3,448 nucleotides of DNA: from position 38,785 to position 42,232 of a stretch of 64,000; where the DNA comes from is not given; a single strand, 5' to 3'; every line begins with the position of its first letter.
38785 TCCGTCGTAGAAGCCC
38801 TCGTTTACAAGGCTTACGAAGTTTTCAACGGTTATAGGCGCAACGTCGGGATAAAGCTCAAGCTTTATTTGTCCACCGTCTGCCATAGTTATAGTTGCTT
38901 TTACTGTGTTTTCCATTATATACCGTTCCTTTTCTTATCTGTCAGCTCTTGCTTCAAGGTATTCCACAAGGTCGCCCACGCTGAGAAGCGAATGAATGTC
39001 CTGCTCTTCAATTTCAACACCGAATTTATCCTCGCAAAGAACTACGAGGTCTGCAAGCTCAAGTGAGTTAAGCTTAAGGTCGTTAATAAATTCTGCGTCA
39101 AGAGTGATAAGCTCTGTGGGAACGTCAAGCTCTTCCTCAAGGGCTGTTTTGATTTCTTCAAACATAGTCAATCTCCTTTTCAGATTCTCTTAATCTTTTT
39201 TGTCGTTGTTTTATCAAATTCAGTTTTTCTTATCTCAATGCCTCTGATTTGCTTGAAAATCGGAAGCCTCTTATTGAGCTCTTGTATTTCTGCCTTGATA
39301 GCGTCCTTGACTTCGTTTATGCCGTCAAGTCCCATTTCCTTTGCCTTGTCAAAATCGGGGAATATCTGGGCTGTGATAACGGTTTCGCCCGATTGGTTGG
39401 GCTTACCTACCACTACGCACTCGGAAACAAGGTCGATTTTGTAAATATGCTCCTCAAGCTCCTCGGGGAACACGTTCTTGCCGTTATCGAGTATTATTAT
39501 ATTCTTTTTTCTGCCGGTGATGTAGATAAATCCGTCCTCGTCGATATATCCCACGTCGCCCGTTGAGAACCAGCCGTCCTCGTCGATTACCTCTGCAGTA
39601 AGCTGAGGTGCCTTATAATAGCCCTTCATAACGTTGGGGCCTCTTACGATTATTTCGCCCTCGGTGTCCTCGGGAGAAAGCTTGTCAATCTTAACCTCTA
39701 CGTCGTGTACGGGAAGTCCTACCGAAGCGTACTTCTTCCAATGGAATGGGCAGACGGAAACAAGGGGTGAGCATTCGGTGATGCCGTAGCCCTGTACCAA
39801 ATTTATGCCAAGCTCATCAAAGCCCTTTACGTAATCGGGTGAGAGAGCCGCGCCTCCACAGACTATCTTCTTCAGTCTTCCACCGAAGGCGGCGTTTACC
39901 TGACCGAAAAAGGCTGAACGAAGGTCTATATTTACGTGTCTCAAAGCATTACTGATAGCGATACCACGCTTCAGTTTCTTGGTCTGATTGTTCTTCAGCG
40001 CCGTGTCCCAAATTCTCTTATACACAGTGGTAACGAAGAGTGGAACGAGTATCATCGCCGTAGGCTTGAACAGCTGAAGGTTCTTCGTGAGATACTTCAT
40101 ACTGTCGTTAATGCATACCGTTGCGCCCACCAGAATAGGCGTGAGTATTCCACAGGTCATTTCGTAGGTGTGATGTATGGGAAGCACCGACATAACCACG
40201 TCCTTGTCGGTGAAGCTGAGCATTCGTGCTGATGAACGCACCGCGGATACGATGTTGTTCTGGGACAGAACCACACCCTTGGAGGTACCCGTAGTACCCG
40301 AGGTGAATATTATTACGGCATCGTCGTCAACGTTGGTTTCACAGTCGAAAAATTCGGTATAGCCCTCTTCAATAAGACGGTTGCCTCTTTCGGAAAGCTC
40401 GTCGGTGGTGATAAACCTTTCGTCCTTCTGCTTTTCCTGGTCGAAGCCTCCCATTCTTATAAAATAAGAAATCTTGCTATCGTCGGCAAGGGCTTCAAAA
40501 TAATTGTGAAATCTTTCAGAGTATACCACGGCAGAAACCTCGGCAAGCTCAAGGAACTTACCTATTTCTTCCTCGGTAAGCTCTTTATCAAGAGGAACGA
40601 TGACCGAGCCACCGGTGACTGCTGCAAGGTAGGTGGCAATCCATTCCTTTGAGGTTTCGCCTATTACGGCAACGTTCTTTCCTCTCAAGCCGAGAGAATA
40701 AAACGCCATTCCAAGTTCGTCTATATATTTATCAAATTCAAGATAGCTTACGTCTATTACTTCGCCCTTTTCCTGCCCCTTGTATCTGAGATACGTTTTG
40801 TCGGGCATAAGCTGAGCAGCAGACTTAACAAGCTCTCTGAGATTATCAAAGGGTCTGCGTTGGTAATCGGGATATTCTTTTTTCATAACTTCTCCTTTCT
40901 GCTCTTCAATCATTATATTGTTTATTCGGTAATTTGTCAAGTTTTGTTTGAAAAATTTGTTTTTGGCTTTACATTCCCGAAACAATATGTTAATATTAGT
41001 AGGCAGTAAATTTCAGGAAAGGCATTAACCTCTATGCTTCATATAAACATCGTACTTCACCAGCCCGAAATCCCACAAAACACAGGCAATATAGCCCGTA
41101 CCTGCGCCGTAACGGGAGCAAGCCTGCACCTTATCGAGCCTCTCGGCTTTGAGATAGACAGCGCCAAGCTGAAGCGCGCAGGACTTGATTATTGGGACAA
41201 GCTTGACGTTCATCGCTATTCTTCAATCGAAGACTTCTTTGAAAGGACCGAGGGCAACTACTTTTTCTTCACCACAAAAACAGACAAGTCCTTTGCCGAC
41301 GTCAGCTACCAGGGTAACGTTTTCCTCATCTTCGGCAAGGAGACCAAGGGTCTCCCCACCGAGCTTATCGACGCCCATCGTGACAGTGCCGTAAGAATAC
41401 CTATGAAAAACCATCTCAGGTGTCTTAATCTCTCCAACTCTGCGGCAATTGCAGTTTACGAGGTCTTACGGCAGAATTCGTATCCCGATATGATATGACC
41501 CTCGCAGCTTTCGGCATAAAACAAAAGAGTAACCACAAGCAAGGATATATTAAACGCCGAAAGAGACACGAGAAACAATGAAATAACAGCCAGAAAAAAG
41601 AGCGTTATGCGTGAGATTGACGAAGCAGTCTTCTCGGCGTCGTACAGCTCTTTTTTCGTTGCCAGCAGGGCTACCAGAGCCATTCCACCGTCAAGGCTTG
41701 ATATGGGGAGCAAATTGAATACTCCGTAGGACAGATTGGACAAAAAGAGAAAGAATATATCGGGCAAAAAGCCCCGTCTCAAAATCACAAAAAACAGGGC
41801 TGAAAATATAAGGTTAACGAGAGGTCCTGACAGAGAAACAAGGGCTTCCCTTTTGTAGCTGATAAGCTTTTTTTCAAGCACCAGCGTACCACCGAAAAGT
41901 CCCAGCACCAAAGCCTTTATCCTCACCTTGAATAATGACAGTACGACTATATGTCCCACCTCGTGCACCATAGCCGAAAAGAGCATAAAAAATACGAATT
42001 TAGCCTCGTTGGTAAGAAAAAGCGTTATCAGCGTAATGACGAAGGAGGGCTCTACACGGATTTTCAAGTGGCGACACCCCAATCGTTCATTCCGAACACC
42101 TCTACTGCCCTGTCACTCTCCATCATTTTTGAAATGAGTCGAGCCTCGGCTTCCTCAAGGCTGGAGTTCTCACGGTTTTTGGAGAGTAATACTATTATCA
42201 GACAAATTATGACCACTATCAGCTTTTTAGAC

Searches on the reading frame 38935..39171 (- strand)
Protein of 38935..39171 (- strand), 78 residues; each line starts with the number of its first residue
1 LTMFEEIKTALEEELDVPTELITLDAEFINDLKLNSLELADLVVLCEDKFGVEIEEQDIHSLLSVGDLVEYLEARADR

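Call 68: search_protein_families(library=pfam, proteins=[window:38935-39171:-], max_evalue=0.00001)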
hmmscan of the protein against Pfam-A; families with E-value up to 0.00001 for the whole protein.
window:38935-39171:- (78 aa): 1 family
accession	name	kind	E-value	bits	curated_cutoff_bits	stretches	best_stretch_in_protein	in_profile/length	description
PF00550.31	PP-binding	-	7.3e-12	45.8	20.8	1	5-72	1-67/67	Phosphopantetheine attachment site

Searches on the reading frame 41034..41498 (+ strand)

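Call 68: search_protein_families(library=pfam, proteins=[window:41034-41498:+], max_evalue=0.00001)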
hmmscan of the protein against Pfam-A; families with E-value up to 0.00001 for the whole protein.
window:41034-41498:+ (154 aa): 1 family
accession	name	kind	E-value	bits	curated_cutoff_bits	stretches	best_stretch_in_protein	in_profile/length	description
PF00588.24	SpoU_methylase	-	4.4e-36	124.5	29.7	1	4-142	2-142/142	SpoU rRNA Methylase family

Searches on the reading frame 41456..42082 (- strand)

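Call 68: search_protein_families(library=pfam, proteins=[window:41456-42082:-], max_evalue=0.00001)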
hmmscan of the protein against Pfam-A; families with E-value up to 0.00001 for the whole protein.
window:41456-42082:- (208 aa): 1 family
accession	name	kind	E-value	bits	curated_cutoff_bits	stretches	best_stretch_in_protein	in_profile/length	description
PF02163.28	Peptidase_M50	-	5e-15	55.9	27.2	2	108-164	162-218/221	Peptidase family M50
